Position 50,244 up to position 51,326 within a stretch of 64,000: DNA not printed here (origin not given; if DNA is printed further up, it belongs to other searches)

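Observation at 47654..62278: A shared ~250-aa C-terminal head domain is the alternative ending to the S74 chaperone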

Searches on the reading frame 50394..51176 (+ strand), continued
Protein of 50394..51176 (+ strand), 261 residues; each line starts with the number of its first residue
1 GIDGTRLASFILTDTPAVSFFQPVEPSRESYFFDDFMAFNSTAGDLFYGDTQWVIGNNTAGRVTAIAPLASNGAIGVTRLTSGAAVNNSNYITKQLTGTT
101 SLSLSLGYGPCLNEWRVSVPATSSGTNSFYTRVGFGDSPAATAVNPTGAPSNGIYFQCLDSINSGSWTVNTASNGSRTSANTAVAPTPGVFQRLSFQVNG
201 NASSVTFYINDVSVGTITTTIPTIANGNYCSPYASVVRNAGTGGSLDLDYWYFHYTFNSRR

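Call 69: fold_search(model_id=the predicted structure, library=pdb)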
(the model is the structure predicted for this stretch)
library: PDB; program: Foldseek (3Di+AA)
matches with E <= 10: 1863; with E <= 0.001: 615
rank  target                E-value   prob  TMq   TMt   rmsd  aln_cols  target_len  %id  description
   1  7eo3                  2.0e-08  1.00  0.48  0.45  10.2       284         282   12  X-ray structure analysis of beita-1,3-glucanase (released 2022-03-02)
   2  3dgt                  3.1e-08  1.00  0.54  0.52   8.7       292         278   15  The 1.5 A crystal structure of endo-1,3-beta-glucanase from Streptomyces sioyaensis (released 2008-09-02)
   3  1viw_B                4.1e-08  1.00  0.46  0.57   6.4       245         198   10  TENEBRIO MOLITOR ALPHA-AMYLASE-INHIBITOR COMPLEX (released 1999-07-22)
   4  9vbw_L                4.3e-08  1.00  0.47  0.51   6.7       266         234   12  Lectin FRIL from Lablab purpureus complexed to Lewis X tetrasaccharide (released 2026-03-18)
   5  9vbz_A                4.8e-08  1.00  0.47  0.51   6.5       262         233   12  Lectin FRIL from Lablab purpureus complexed to oligomannose (released 2026-03-18)
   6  2a5z_C                5.1e-08  1.00  0.55  0.58   5.4       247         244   14  Crystal Structure of Protein of Unknown Function SO2946 from Shewanella oneidensis MR-1 (released 2005-08-16)
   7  9vbw_G                6.7e-08  1.00  0.47  0.52   6.5       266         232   12  Lectin FRIL from Lablab purpureus complexed to Lewis X tetrasaccharide (released 2026-03-18)
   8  9vbw_B                7.1e-08  1.00  0.46  0.50   6.7       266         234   13  Lectin FRIL from Lablab purpureus complexed to Lewis X tetrasaccharide (released 2026-03-18)
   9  3d6e_A                7.5e-08  1.00  0.49  0.65   5.0       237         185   13  Crystal structure of the engineered 1,3-1,4-beta-glucanase protein from Bacillus licheniformis (released 2009-05-19)
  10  9vbx_A                8.8e-08  1.00  0.48  0.53   6.6       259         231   12  Lectin FRIL from Lablab purpureus complexed to Lewis X tetrasaccharide (released 2026-03-18)
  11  2gn3_A                9.8e-08  1.00  0.52  0.58   6.4       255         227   10  Metal-free (apo-PAL) in complex with alpha-D-Met-Man (released 2006-07-25)
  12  2gn7_A                1.2e-07  1.00  0.52  0.59   5.7       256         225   10  Metal-free (apo) P. angolensis seed lectin in complex with Man-alpha(1-3)Man-alpha(1-6)Man (released 2006-07-25)
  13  1gbg                  1.2e-07  1.00  0.47  0.56   6.0       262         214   16  BACILLUS LICHENIFORMIS BETA-GLUCANASE (released 1995-12-07)
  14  2gme_A                1.2e-07  1.00  0.50  0.56   6.7       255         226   11  Metal-free (apo) P. angolensis seed lectin (released 2006-07-25)
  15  4m01_C                1.2e-07  1.00  0.50  0.42   6.0       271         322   15  N terminal fragment(residues 245-575) of binding region of SraP (released 2014-06-18)
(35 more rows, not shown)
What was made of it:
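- Closest known: L-type. Same: They match in Foldseek (E ~1e-7, TM ~0.45-0.5; call 69).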

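Call 72: list_cluster_members(proteins=[P0006, P0007, P0008, P0009, P0011, P0016, P0030, P0010, P0013, P0021])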
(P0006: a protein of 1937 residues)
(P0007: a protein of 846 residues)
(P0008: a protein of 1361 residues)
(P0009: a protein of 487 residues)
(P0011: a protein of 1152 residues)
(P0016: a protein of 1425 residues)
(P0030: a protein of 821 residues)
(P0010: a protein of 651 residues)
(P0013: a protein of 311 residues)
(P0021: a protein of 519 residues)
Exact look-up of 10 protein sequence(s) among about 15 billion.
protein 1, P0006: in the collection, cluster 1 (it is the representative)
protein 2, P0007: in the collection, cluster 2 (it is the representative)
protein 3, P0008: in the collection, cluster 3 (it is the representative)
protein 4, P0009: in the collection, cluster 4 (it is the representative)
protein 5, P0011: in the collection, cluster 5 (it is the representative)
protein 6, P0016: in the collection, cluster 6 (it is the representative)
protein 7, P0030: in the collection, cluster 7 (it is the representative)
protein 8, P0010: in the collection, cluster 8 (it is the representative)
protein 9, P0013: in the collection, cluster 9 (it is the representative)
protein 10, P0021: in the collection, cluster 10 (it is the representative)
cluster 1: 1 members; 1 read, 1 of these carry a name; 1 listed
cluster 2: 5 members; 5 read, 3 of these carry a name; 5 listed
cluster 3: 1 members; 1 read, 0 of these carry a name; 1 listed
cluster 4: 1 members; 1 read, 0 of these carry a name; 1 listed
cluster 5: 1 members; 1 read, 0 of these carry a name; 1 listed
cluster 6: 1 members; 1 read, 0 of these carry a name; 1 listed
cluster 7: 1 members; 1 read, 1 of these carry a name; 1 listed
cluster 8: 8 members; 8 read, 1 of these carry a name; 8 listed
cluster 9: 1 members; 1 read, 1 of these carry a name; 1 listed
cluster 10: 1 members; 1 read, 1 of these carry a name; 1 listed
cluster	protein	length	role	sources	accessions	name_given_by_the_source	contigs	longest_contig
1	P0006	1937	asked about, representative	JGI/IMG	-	hypothetical protein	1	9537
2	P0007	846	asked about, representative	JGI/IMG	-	-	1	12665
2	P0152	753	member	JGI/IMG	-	hypothetical protein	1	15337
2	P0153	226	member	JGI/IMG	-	hypothetical protein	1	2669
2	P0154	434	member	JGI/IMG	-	hypothetical protein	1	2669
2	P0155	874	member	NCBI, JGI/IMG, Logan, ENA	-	-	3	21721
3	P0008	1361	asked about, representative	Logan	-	-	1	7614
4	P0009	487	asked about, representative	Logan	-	-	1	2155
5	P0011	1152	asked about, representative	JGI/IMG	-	-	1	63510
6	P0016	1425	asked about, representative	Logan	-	-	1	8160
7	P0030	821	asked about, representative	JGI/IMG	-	hypothetical protein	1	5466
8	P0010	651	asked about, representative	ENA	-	-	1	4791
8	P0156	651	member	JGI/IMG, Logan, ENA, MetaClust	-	\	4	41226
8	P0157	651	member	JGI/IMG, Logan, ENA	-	-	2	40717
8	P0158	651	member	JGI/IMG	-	-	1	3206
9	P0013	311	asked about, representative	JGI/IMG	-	hypothetical protein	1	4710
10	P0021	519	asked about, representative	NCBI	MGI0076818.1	MAG: hypothetical protein ACREAU_05365, partial [Nitrosopumilaceae archaeon]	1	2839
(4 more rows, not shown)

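Call 73: fold_search(model_id=the predicted structure, library=viral)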
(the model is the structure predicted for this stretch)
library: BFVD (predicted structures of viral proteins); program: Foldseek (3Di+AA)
matches with E <= 10: 1802; with E <= 0.001: 465
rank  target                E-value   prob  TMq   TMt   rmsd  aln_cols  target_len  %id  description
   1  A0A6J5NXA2            3.3e-19  1.00  0.71  0.83   3.6       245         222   24  Uncharacterized protein [uncultured Caudovirales phage]
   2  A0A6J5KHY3            3.5e-19  1.00  0.76  0.41   9.4       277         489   23  Uncharacterized protein [uncultured Caudovirales phage]
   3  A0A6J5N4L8            1.3e-18  1.00  0.72  0.24   8.0       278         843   23  SO2946-like C-terminal domain-containing protein [uncultured Caudovirales phage]
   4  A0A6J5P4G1            1.0e-17  1.00  0.73  0.58   2.3       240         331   24  Concanavalin A-like lectin/glucanases superfamily [uncultured Caudovirales phage]
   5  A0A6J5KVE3            2.0e-16  1.00  0.72  0.17   3.3       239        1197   28  Major tropism determinant N-terminal domain-containing protein [uncultured Caudovirales phage]
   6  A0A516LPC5            4.9e-13  1.00  0.63  0.66   5.0       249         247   19  (no name in the UniProt tables at hand)
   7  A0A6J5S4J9            1.0e-11  1.00  0.58  0.58   9.4       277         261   16  Uncharacterized protein [uncultured Caudovirales phage]
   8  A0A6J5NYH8            1.5e-11  1.00  0.63  0.63   3.6       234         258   25  SO2946-like C-terminal domain-containing protein [uncultured Caudovirales phage]
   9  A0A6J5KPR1            9.8e-11  1.00  0.55  0.37   6.2       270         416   16  Uncharacterized protein [uncultured Caudovirales phage]
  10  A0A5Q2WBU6            2.1e-10  1.00  0.53  0.56   6.9       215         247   18  (no name in the UniProt tables at hand)
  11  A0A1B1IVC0            2.5e-10  1.00  0.58  0.57  11.4       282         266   15  (no name in the UniProt tables at hand)
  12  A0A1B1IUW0            2.6e-10  1.00  0.49  0.58   6.5       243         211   13  (no name in the UniProt tables at hand)
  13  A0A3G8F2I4            1.0e-09  1.00  0.57  0.56   4.5       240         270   17  (no name in the UniProt tables at hand)
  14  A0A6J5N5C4            1.0e-09  1.00  0.62  0.48  10.6       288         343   14  Major tropism determinant N-terminal domain-containing protein [uncultured Caudovirales phage]
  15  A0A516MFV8            1.4e-09  1.00  0.62  0.61   5.4       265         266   15  (no name in the UniProt tables at hand)
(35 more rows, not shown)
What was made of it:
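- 50394..51176 (+): Tip copy 2, the copy that was modelled. The jelly roll starts at about residue 29 (nt ~50478). Calls 69 and 73.
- On Pfam PF22237 SO2946-like_C: BFVD proteins named SO2946-like match at TMq 0.63-0.72 (call 73).
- These are named 'SO2946-like C-terminal domain-containing', 'Concanavalin A-like' and 'Major tropism determinant N-terminal domain-containing' (call 73).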

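Call 81: search_protein_families(library=pfam, alignment_id=A4, max_evalue=0.01)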
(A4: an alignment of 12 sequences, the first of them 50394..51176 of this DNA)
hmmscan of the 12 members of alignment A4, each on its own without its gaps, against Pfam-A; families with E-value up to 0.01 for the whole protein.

A. member 1, window:50394-51176:+ (261 aa): 1 family
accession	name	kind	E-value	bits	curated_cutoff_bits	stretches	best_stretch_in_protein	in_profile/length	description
PF22237.3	SO2946-like_C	-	1.4e-05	25.6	27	1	75-227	3-140/163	SO2946-like, C-terminal domain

B. families by the number of members that match (of 12 scanned): 2 families
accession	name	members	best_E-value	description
PF22237.3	SO2946-like_C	6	3.7e-17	SO2946-like, C-terminal domain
PF13385.13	Laminin_G_3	4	9.6e-08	Concanavalin A-like lectin/glucanases superfamily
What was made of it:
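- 6 of 12 subfamily members match at E<=0.01 (call 81).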
